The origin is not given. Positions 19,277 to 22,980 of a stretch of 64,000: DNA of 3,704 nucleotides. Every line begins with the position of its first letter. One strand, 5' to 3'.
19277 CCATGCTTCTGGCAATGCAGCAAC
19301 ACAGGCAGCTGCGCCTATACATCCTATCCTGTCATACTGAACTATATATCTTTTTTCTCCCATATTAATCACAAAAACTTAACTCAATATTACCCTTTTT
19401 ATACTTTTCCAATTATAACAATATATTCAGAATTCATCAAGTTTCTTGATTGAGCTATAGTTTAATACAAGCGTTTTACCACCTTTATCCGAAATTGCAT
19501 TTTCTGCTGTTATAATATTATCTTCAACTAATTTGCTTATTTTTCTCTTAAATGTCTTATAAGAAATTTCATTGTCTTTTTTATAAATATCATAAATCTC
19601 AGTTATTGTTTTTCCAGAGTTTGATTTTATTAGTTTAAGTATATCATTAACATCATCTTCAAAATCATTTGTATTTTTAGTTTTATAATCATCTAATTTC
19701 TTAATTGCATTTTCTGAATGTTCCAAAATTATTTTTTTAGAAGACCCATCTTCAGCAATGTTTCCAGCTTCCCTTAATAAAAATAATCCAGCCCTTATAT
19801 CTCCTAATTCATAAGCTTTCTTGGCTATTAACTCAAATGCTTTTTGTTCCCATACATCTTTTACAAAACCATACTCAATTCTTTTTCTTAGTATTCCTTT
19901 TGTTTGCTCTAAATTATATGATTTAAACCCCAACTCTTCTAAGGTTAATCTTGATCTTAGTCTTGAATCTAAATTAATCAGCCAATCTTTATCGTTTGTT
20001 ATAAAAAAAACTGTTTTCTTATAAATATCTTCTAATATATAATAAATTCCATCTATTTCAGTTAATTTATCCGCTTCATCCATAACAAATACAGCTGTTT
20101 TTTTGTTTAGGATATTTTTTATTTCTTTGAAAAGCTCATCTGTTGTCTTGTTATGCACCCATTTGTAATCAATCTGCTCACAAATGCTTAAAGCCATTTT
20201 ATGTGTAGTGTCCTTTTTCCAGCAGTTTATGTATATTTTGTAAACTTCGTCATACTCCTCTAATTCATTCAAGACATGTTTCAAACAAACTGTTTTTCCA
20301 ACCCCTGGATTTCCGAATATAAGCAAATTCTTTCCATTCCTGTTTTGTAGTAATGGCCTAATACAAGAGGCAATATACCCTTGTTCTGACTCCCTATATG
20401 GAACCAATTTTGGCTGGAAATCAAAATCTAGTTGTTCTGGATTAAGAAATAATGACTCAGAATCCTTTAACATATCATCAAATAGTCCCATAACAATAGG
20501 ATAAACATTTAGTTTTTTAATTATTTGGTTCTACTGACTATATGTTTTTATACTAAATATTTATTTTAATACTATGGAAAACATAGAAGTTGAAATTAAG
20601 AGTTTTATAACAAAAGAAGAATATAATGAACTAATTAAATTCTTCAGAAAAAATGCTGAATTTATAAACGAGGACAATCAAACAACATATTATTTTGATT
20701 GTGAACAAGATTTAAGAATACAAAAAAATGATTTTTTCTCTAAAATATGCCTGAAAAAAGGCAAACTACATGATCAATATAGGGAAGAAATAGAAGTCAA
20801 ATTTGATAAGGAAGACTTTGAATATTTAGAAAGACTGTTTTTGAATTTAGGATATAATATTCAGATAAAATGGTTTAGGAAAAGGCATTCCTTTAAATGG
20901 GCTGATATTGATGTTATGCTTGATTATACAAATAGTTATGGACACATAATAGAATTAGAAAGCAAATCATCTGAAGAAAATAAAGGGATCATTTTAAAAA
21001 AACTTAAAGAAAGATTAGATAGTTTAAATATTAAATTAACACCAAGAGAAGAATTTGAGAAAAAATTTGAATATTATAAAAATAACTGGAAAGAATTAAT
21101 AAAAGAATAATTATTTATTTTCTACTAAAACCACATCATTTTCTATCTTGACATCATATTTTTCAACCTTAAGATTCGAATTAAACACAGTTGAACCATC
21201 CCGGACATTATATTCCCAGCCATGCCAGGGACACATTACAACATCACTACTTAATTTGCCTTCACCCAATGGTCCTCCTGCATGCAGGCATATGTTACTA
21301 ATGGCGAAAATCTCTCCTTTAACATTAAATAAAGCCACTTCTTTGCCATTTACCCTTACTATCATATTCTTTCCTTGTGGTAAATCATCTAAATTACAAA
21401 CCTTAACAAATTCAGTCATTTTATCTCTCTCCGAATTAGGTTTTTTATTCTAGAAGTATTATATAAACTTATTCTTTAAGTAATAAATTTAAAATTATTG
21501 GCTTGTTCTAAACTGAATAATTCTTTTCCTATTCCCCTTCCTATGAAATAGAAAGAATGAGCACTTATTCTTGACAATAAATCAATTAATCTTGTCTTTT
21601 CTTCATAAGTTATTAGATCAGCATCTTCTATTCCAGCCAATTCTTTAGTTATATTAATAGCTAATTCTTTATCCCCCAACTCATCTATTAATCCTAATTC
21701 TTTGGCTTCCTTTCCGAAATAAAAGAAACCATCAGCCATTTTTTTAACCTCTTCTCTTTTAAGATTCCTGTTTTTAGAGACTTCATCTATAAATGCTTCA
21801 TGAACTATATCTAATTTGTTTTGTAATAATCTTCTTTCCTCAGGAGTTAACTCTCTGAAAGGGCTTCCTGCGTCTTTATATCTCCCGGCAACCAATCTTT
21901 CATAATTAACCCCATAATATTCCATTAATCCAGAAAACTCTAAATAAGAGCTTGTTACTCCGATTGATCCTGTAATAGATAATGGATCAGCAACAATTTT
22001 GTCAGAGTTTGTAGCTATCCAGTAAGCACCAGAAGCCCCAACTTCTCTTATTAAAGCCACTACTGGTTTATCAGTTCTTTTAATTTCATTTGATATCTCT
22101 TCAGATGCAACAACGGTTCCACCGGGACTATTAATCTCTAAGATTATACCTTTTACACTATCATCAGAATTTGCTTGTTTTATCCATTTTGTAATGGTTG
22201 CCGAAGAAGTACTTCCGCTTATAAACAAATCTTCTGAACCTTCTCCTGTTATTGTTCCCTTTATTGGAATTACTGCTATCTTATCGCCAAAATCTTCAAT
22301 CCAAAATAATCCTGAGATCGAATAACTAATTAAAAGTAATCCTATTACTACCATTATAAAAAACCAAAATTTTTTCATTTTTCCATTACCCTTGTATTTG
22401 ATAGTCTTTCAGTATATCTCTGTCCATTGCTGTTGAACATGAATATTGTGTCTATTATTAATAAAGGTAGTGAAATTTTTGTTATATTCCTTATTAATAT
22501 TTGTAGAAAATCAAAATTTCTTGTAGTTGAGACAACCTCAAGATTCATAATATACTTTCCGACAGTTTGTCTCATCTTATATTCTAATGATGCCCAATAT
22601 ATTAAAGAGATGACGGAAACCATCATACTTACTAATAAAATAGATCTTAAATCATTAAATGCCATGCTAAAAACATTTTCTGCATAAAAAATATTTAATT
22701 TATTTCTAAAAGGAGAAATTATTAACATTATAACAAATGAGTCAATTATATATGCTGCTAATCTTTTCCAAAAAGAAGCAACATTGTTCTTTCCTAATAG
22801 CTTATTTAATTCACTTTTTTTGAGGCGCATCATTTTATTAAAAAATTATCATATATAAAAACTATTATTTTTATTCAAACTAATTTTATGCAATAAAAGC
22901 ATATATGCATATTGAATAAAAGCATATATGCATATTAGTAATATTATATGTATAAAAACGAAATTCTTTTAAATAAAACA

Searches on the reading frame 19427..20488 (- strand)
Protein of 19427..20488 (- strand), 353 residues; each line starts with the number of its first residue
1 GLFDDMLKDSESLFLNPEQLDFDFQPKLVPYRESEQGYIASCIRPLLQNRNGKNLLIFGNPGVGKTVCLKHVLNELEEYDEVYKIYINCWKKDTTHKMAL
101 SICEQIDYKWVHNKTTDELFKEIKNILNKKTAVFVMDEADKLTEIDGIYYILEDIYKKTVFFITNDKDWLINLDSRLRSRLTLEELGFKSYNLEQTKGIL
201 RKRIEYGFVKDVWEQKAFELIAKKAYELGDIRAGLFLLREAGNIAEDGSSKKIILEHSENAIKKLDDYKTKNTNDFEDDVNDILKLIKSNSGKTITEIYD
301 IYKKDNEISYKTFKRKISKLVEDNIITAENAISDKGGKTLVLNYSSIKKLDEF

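Call 8: search_protein_families(library=pfam, proteins=[window:19427-20488:-], max_evalue=0.01)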
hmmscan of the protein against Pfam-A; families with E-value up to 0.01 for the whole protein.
window:19427-20488:- (353 aa): 19 families
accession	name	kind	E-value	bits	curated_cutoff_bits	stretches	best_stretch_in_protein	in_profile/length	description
PF13401.12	AAA_22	-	1.2e-14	55.2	27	1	51-155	4-107/130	AAA domain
PF22703.2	Cdc6_lid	-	3e-11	43.5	27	1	199-261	3-66/68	Cdc6 AAA+ ATPase-type lid domain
PF00931.28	NB-ARC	-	1.6e-09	37.9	23.5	1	44-167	10-138/248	NB-ARC domain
PF13245.12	AAA_19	-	2.5e-08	34.6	25.1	1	51-171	10-130/134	AAA domain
PF00004.35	AAA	-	3.7e-07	31.1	21.2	1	55-145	1-72/131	ATPase family associated with various cellular activities (AAA)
PF24883.2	NPHP3_N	-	7.5e-07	29.9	24.8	1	49-125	18-96/164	Nephrocystin 3, N-terminal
PF01637.24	ATPase_2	-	2.4e-06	27.9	33.2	1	45-141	13-121/225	ATPase domain predominantly from Archaea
PF13191.12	AAA_16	-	4.5e-06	27.7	32.6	1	29-89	2-60/167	AAA ATPase domain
PF09848.15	SLFN-g3_helicase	-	4.3e-05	23.4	24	1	54-144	3-93/354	Schlafen group 3, DNA/RNA helicase domain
PF12775.13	AAA_7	-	9.9e-05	22.4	25.8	1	50-104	31-84/181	P-loop containing dynein motor region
PF05729.18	NACHT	-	0.00012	22.4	26.7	1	55-148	3-99/167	NACHT domain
PF25199.1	nSTAND_NTPase5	-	0.00014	22.1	34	1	29-169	19-135/145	Novel STAND NTPase 5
PF13173.12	AAA_14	-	0.00025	21.5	27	1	53-165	3-97/129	AAA domain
PF07088.17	GvpD_P-loop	-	0.00027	21.3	24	1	46-105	4-62/189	GvpD gas vesicle protein, P-loop domain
PF20720.3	nSTAND3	-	0.00071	19.7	27.2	1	53-134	18-106/155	Novel STAND NTPase 3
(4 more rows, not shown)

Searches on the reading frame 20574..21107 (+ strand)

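Call 60: search_protein_families(library=pfam, proteins=[window:20574-21107:+], max_evalue=0.01)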
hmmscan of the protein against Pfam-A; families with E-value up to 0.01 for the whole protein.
window:20574-21107:+ (178 aa): 1 family
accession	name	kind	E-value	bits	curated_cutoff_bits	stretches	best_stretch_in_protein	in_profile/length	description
PF01928.26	CYTH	-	4.6e-09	36.8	23.2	1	3-141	1-156/179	CYTH domain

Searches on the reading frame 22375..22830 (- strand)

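Call 8: search_protein_families(library=pfam, proteins=[window:22375-22830:-], max_evalue=0.01)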
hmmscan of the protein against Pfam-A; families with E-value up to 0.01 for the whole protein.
window:22375-22830:- (151 aa): 1 family
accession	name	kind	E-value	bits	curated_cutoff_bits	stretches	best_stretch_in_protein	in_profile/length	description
PF06271.18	RDD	-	9.1e-18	65.3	24.1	1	17-138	1-129/137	RDD family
